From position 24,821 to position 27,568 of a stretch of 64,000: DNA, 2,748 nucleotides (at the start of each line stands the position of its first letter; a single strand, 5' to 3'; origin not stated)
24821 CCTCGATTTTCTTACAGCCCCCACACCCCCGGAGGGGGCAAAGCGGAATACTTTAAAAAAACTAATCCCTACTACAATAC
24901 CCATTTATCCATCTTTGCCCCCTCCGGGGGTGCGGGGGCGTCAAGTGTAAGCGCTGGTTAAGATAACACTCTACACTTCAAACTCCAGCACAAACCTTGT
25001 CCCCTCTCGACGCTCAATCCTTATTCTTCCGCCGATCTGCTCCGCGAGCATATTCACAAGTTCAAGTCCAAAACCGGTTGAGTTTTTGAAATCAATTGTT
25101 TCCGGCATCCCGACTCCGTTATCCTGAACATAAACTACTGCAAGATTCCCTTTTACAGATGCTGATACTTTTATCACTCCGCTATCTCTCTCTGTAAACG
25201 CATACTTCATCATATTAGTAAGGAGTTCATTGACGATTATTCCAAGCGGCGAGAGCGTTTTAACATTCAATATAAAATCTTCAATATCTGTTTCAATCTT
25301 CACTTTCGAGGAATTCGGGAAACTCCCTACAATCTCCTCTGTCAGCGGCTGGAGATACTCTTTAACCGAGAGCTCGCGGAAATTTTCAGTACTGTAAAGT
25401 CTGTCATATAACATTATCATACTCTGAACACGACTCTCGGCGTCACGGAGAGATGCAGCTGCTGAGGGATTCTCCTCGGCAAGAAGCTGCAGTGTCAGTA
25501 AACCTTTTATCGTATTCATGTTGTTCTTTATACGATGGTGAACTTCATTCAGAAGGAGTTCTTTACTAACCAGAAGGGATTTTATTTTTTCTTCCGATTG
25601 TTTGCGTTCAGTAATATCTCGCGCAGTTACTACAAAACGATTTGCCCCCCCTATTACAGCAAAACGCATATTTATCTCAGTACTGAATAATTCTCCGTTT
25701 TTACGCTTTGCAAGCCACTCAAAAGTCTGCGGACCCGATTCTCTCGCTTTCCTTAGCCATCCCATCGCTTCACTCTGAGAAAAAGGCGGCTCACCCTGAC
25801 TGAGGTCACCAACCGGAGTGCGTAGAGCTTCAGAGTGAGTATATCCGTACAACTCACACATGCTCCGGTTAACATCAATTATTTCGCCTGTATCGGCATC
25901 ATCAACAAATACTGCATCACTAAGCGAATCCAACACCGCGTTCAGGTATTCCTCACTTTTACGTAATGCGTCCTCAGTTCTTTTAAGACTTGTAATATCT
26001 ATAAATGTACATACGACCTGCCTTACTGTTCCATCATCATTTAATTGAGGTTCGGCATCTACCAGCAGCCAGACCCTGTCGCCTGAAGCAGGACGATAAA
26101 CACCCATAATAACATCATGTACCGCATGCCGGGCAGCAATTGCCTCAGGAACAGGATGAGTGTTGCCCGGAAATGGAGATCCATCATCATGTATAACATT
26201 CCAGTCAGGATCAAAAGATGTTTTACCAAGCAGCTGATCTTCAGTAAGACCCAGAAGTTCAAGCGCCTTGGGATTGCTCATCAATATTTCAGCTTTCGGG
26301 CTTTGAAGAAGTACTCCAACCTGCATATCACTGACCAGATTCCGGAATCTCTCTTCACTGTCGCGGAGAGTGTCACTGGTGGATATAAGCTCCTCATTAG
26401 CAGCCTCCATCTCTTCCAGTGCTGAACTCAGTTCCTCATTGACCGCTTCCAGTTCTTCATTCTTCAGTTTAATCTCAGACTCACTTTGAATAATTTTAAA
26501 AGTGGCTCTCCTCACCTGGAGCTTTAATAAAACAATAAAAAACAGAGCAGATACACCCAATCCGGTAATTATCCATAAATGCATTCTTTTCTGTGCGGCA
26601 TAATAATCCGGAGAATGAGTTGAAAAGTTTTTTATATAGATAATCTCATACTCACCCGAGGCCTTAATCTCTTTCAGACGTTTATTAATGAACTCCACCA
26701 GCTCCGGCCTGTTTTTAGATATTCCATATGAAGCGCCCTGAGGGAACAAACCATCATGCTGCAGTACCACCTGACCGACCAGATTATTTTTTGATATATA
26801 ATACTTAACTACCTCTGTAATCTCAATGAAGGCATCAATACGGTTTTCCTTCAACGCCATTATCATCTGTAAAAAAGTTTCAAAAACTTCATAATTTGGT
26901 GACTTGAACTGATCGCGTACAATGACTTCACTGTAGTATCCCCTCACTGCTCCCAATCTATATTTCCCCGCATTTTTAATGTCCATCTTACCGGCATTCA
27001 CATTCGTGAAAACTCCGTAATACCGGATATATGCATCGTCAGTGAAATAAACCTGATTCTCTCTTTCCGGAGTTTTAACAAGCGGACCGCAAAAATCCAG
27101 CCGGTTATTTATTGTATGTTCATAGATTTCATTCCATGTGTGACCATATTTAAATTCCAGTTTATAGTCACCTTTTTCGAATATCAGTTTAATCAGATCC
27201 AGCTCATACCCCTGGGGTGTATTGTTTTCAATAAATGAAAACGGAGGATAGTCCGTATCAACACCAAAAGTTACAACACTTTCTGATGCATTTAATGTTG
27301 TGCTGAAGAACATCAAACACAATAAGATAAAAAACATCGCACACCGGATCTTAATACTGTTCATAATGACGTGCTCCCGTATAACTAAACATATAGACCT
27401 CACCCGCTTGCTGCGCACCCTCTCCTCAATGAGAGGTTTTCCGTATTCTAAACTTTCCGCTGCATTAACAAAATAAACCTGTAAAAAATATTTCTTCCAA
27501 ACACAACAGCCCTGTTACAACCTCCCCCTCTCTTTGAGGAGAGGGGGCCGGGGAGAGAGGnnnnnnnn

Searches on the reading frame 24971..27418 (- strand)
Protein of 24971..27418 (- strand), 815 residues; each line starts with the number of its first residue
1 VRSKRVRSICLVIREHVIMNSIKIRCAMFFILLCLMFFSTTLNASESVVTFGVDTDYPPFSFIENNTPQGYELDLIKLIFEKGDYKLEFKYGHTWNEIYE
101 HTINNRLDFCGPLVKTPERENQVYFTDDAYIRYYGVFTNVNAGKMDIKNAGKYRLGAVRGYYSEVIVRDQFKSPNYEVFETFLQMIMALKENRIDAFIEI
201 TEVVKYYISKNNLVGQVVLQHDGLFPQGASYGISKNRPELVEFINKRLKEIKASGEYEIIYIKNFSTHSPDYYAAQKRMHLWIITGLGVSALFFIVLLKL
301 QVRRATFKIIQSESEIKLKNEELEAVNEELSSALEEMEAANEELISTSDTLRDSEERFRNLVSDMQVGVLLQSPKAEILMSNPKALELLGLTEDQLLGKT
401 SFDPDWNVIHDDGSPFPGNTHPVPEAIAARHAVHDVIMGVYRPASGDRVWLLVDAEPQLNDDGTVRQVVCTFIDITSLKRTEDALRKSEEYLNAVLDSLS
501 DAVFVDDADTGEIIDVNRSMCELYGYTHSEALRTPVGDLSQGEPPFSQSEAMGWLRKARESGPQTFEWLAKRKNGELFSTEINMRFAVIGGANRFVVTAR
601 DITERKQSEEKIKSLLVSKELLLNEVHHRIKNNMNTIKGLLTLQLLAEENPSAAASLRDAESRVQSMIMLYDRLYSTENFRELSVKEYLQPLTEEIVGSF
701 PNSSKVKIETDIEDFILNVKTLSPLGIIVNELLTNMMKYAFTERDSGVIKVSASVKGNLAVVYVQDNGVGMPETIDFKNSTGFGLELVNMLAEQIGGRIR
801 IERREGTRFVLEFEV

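Call 86: search_protein_families(library=pfam, proteins=[window:24971-27418:-], max_evalue=0.00001)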
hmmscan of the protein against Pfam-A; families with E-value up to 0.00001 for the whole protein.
window:24971-27418:- (815 aa): 8 families
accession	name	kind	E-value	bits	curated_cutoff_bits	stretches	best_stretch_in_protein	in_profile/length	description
PF00497.25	SBP_bac_3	-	8.4e-26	90.7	26.4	1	49-266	1-131/132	Bacterial extracellular solute-binding proteins, family 3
PF13426.13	PAS_9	-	6.3e-23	81.4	27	2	500-604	1-103/103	PAS domain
PF07568.18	HisKA_2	-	2e-19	69.9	22.3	1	625-699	1-75/76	Histidine kinase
PF00989.32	PAS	-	2e-16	60.4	22.6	2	356-475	1-113/113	PAS fold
PF13188.13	PAS_8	-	1.7e-15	56.7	21.8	1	490-555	1-61/65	PAS domain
PF02518.31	HATPase_c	-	5.7e-14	52.9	26.4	1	725-813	6-107/111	Histidine kinase-, DNA gyrase B-, and HSP90-like ATPase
PF08448.16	PAS_4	-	2.4e-13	50.7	23.1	0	496-607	1-110/110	PAS fold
PF13581.12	HATPase_c_2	-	6.7e-07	29.8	27.4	1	717-808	24-122/127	Histidine kinase-like ATPase domain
